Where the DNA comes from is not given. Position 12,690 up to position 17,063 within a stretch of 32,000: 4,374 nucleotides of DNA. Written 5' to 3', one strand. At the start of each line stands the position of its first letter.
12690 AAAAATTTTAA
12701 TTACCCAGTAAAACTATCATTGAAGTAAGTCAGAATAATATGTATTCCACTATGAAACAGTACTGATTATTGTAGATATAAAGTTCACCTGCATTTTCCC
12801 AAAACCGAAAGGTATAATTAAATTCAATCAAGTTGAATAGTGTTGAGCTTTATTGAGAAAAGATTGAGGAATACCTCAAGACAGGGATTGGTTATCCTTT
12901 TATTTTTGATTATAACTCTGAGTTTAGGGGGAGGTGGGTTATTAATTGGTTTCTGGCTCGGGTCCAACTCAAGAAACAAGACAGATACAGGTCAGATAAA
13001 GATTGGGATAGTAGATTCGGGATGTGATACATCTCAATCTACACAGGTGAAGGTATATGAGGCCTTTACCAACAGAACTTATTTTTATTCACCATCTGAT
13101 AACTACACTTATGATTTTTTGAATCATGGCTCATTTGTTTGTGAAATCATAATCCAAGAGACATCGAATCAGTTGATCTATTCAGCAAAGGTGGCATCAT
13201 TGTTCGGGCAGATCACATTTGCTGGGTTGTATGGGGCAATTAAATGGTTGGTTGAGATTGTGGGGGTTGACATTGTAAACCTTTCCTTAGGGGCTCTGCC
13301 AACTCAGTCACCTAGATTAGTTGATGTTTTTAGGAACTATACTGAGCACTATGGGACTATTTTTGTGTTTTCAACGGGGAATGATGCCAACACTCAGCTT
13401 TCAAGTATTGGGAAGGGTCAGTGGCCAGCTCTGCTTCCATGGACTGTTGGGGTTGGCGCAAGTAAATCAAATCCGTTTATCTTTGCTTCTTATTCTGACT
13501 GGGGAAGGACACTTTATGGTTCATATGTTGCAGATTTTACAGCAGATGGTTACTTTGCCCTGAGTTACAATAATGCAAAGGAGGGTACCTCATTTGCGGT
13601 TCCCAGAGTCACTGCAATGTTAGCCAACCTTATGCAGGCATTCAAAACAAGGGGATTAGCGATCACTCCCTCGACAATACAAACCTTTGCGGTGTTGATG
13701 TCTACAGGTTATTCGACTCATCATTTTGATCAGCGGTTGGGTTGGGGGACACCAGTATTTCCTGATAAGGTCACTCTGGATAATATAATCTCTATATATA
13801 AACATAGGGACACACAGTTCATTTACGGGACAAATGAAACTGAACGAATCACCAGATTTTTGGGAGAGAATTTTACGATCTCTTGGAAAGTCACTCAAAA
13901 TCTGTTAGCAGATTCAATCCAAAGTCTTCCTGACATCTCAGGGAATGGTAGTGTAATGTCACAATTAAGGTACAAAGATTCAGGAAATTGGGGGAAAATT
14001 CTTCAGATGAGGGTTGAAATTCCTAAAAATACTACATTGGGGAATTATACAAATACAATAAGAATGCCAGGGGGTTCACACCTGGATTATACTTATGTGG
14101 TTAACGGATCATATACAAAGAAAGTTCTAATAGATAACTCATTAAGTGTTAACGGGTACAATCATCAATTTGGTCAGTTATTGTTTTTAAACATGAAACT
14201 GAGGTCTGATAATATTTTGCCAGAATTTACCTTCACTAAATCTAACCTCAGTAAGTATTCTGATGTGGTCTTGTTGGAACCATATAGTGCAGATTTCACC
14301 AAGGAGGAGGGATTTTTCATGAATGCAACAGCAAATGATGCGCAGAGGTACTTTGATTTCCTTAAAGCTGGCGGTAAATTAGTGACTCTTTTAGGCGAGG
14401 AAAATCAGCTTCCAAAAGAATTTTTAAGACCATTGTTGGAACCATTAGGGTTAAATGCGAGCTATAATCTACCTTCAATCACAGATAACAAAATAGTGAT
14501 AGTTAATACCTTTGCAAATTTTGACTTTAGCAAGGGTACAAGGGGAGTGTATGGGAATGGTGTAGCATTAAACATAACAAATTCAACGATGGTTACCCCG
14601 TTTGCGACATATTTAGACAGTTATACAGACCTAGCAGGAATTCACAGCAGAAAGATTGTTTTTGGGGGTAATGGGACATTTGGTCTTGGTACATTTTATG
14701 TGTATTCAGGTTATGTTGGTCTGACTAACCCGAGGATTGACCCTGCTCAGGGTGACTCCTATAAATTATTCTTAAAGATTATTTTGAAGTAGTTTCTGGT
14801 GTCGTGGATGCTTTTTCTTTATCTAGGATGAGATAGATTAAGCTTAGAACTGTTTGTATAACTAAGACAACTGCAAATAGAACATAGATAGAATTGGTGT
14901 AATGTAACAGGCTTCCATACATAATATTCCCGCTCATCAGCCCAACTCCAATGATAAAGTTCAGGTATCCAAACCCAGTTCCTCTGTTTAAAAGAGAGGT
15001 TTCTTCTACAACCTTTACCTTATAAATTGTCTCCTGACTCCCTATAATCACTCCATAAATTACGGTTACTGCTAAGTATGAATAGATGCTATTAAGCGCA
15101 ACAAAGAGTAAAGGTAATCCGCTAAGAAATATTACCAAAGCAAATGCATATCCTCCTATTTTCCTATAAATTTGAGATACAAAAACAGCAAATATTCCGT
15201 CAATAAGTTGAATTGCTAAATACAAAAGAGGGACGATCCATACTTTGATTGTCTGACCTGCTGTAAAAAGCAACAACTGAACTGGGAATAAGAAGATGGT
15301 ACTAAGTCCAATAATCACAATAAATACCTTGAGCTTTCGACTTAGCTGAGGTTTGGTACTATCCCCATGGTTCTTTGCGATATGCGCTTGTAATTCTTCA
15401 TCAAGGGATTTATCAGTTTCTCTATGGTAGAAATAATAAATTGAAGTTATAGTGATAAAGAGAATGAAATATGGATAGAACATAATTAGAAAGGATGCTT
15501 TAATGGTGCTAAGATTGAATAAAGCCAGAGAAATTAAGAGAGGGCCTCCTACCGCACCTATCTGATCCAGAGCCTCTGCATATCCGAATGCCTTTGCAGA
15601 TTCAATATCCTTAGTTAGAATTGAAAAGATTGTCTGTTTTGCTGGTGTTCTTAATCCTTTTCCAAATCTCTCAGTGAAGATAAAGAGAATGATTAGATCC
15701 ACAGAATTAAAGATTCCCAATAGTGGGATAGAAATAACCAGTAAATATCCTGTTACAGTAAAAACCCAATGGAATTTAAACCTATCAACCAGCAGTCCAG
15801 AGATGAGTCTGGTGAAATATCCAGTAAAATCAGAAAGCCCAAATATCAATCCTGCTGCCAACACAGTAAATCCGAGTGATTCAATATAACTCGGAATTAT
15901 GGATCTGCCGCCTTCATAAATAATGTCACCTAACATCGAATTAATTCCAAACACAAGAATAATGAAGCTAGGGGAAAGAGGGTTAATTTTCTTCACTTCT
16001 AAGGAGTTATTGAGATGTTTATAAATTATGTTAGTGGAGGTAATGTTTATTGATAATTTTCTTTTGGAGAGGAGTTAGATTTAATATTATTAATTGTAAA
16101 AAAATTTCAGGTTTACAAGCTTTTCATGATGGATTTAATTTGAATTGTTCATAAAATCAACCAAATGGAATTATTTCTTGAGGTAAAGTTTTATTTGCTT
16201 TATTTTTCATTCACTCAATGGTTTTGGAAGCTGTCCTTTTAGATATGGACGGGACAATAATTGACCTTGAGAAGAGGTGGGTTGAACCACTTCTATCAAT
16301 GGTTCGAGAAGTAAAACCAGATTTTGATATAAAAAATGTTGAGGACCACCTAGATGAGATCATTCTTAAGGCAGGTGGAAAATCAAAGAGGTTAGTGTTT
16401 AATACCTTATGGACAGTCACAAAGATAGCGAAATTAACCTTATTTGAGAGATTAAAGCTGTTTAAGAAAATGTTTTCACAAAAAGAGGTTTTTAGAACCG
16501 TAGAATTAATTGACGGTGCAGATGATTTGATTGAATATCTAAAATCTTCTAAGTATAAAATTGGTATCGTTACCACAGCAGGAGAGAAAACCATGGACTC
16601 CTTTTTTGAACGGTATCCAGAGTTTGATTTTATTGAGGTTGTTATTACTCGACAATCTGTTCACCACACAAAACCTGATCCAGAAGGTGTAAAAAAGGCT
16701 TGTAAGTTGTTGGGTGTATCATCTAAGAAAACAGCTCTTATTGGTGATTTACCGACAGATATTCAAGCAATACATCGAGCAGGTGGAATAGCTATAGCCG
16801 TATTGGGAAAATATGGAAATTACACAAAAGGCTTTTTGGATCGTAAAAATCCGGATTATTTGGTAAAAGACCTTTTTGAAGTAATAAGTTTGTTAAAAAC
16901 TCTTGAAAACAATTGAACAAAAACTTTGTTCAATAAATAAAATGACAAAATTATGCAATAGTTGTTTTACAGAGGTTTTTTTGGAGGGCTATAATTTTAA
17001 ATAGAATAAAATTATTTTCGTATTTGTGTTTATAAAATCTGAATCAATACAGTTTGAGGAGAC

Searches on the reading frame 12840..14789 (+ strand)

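Call 23: search_protein_families(library=pfam, proteins=[window:12840-14789:+], max_evalue=0.001)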
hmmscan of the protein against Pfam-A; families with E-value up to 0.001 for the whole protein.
window:12840-14789:+ (650 aa): 1 family
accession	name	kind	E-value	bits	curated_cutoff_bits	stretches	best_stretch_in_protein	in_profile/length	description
PF00082.27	Peptidase_S8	-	2.6e-24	86.5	21.8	1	52-303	3-288/288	Subtilase family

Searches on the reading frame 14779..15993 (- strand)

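Call 23: search_protein_families(library=pfam, proteins=[window:14779-15993:-], max_evalue=0.001)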
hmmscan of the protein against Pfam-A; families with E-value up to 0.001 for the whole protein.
window:14779-15993:- (404 aa): 1 family
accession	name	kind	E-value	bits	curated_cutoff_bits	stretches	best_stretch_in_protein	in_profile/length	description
PF07690.21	MFS_1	-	5.9e-21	75.2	33.4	2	32-320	18-311/347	Major Facilitator Superfamily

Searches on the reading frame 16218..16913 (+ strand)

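Call 99: search_protein_families(library=pfam, proteins=[window:16218-16913:+], max_evalue=0.001)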
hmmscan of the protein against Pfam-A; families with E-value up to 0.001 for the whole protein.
window:16218-16913:+ (232 aa): 4 families
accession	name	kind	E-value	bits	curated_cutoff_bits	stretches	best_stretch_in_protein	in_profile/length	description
PF13419.12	HAD_2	-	1.1e-27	97.7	23.8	1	6-195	1-178/178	Haloacid dehalogenase-like hydrolase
PF00702.32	Hydrolase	-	1.8e-22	81.1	26.4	1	4-189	2-191/191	haloacid dehalogenase-like hydrolase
PF13242.12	Hydrolase_like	-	6.2e-07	29.7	22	1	152-220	4-73/75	HAD-hyrolase-like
PF08282.18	Hydrolase_3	-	0.00092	19.4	20.9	0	156-189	190-223/255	haloacid dehalogenase-like hydrolase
